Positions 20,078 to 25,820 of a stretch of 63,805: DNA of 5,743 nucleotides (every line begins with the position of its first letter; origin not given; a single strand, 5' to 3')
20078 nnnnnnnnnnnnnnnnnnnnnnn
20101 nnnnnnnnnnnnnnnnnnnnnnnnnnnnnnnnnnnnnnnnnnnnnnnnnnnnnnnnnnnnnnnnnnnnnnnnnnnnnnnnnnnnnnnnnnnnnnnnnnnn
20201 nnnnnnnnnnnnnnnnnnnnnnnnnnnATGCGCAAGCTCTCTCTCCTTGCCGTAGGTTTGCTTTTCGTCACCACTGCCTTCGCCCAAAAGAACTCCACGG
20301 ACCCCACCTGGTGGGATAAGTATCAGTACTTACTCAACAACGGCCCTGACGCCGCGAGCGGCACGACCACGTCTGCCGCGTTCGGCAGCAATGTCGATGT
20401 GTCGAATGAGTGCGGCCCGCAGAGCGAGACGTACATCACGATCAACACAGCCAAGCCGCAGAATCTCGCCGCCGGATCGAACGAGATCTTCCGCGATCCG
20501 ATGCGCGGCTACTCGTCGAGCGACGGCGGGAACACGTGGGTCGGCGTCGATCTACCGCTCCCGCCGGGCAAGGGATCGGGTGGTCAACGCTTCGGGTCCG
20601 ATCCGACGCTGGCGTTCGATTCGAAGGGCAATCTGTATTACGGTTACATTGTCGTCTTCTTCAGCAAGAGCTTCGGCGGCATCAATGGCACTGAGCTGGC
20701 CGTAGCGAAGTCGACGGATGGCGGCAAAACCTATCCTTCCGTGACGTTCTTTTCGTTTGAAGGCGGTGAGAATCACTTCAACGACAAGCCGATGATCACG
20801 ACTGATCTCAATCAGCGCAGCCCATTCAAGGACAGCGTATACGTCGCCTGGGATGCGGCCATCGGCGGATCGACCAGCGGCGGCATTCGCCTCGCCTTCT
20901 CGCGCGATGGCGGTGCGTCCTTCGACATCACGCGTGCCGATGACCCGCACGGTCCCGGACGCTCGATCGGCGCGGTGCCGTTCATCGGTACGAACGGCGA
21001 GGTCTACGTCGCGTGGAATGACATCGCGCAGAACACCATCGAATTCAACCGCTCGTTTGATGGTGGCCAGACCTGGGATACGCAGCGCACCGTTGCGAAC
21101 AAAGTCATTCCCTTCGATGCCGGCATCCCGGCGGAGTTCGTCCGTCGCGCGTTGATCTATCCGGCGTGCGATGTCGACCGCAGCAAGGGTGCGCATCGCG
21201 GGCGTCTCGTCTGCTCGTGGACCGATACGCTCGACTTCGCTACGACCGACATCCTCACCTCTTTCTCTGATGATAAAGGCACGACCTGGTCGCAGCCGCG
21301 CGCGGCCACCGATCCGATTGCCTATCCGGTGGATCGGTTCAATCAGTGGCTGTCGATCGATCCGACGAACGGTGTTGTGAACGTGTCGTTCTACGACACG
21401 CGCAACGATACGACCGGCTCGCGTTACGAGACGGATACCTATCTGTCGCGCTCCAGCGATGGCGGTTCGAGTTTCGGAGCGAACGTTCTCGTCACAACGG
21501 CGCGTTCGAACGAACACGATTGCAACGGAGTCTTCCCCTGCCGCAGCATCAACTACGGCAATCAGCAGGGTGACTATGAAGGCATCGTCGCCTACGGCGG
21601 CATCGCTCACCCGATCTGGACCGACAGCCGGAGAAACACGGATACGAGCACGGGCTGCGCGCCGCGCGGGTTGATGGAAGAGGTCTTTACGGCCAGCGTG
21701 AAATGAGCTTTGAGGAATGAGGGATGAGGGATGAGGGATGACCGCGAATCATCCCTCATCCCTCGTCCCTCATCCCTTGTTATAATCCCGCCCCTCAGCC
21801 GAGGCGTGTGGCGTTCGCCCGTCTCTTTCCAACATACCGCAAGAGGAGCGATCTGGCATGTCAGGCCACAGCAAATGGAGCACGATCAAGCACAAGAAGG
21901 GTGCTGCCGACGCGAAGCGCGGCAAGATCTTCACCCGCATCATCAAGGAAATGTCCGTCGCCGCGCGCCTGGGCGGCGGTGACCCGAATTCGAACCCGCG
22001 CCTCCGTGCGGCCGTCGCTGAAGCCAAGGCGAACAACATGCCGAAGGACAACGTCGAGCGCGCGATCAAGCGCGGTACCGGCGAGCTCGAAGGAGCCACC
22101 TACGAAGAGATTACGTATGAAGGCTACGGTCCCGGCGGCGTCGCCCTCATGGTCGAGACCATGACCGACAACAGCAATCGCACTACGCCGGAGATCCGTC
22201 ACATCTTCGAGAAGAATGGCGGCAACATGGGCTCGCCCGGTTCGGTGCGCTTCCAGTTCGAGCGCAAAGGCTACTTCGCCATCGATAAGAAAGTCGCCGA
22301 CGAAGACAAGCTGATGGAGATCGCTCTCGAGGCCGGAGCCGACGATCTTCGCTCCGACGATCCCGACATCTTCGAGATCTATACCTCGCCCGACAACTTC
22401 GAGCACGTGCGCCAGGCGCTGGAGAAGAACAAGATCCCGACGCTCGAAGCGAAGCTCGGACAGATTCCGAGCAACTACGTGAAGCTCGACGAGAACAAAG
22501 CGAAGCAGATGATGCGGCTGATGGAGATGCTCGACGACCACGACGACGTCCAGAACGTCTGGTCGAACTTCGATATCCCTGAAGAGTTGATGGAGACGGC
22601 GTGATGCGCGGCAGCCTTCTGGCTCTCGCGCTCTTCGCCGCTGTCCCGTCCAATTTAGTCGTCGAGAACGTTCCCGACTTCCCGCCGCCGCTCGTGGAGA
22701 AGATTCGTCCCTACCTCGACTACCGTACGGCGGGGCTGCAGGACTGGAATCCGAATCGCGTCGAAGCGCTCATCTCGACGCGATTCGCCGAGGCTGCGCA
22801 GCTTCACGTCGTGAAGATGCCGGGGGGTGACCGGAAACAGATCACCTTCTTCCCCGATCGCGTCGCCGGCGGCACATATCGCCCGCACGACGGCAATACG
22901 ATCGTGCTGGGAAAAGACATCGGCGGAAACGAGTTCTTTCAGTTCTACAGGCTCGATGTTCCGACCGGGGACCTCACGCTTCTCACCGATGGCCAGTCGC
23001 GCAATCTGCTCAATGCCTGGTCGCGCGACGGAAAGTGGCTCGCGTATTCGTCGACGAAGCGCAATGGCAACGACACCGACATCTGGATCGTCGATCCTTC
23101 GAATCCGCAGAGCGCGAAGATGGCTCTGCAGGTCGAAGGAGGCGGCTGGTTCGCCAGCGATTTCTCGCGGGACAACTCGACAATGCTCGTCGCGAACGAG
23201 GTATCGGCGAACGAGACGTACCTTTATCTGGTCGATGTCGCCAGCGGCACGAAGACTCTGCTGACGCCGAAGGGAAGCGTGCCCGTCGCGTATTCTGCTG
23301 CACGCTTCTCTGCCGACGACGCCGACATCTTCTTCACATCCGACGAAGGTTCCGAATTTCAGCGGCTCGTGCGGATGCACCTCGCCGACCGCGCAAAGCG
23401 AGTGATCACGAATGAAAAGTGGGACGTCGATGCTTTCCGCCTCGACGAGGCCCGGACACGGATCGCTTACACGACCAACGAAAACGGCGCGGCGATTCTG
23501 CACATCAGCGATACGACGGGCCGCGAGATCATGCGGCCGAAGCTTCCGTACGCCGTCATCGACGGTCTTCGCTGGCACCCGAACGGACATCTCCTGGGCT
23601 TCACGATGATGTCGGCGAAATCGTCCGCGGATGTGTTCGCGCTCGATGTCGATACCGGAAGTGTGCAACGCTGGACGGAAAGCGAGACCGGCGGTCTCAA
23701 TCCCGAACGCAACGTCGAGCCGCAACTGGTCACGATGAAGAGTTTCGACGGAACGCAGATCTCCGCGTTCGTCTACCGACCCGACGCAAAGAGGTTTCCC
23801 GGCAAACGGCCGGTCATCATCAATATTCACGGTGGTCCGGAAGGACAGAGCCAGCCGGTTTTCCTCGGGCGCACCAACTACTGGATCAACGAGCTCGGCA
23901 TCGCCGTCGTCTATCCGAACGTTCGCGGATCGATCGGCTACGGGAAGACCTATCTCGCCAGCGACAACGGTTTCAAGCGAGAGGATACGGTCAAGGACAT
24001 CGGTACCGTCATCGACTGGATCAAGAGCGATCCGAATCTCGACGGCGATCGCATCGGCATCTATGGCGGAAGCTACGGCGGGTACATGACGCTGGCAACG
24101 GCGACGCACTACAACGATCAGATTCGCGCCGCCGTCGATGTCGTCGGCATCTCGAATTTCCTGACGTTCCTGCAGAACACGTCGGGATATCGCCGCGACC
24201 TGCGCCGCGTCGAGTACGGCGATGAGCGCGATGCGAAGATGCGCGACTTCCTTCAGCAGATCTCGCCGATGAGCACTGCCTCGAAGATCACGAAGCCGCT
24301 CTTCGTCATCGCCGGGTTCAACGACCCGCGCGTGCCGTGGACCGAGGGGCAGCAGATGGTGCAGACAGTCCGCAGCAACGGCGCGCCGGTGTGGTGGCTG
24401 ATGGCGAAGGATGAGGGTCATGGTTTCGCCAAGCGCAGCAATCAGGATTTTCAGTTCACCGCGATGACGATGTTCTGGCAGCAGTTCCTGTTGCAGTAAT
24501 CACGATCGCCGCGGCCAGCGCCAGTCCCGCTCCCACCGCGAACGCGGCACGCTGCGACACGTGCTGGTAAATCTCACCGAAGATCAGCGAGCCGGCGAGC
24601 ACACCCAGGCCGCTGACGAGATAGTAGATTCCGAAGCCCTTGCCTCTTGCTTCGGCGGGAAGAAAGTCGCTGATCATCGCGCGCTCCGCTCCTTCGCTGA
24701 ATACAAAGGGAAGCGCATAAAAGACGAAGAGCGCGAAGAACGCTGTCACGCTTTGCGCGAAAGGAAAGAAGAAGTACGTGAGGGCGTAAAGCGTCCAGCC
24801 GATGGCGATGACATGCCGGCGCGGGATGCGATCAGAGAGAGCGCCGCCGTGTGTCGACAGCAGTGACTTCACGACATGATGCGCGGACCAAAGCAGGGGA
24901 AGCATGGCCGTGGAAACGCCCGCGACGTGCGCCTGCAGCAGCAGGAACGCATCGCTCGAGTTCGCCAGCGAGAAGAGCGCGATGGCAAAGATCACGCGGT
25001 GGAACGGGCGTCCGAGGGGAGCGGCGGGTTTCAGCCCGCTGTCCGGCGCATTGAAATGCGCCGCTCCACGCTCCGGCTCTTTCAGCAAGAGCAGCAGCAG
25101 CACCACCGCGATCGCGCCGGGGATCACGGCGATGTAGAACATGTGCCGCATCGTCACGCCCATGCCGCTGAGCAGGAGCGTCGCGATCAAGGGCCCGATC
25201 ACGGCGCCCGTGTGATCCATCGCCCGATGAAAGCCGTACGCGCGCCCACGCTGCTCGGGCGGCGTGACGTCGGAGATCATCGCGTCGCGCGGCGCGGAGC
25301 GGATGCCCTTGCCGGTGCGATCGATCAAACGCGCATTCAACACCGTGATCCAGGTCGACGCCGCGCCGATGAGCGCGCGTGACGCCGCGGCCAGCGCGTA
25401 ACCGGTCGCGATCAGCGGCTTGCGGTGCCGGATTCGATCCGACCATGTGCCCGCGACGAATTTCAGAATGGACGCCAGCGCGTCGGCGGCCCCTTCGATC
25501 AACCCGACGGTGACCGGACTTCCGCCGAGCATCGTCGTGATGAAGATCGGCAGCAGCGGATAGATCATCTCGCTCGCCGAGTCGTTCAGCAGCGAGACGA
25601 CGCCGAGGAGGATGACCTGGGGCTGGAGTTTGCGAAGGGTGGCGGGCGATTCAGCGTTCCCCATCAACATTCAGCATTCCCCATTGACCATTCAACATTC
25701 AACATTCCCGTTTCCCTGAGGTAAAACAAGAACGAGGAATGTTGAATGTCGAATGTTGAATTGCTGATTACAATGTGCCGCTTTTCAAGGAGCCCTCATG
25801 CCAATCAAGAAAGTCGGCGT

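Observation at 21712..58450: Family of intergenic hairpins built from tandem 7-nt units: same architecture, different unit sequence at each locus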

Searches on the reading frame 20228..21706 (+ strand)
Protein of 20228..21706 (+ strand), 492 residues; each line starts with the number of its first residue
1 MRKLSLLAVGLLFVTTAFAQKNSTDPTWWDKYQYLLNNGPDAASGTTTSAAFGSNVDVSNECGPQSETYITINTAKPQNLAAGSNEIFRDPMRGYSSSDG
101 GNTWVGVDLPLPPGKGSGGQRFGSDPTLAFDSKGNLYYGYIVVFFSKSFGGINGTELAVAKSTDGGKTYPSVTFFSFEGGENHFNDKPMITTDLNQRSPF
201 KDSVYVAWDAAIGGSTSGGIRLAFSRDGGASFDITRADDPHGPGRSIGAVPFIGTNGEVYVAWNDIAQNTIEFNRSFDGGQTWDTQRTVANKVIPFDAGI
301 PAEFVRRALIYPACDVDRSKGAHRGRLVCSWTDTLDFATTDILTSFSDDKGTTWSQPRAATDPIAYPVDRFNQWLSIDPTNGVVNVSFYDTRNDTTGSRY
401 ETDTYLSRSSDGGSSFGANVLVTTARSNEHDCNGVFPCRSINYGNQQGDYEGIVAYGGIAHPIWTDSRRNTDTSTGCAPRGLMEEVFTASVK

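Call 19: search_protein_families(library=pfam, proteins=[window:20228-21706:+])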
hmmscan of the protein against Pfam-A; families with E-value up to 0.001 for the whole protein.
window:20228-21706:+ (492 aa): 1 family
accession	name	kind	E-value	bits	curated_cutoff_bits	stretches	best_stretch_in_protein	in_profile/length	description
PF13088.12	BNR_2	-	9.8e-06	25.5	31.4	0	266-419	77-201/277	BNR repeat-like domain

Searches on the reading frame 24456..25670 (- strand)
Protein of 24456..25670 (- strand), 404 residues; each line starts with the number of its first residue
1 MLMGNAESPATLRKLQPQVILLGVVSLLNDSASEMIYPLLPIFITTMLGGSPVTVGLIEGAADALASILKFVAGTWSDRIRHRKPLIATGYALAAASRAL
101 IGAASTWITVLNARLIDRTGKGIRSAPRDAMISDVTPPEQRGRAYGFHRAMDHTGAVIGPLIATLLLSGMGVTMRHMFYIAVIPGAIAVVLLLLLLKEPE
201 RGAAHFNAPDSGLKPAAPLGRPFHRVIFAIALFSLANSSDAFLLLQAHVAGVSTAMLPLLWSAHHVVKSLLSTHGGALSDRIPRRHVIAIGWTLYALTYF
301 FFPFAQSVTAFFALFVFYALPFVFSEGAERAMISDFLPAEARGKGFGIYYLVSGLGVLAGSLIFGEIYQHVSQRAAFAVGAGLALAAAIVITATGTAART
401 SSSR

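Call 19: search_protein_families(library=pfam, proteins=[window:24456-25670:-])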
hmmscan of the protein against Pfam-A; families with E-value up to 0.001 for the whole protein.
window:24456-25670:- (404 aa): 6 families
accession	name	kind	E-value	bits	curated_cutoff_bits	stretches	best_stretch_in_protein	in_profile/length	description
PF07690.21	MFS_1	-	7.9e-50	170.1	33.4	2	24-257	3-240/347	Major Facilitator Superfamily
PF00083.30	Sugar_tr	-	1.3e-09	37.9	22.3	1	53-195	46-191/452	Sugar (and other) transporter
PF12832.13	MFS_1_like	-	7.1e-09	35.6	25.2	1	36-378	18-372/373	MFS_1 like family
PF11700.14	ATG22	-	1.7e-05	24.2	24.1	0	122-194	401-471/482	Vacuole effluxer Atg22 like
PF01770.24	Folate_carrier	-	4.8e-05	22.7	27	0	135-202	121-187/412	Reduced folate carrier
PF05977.19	MFS_3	-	0.0004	19.4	27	0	44-391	36-390/524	Transmembrane secretion effector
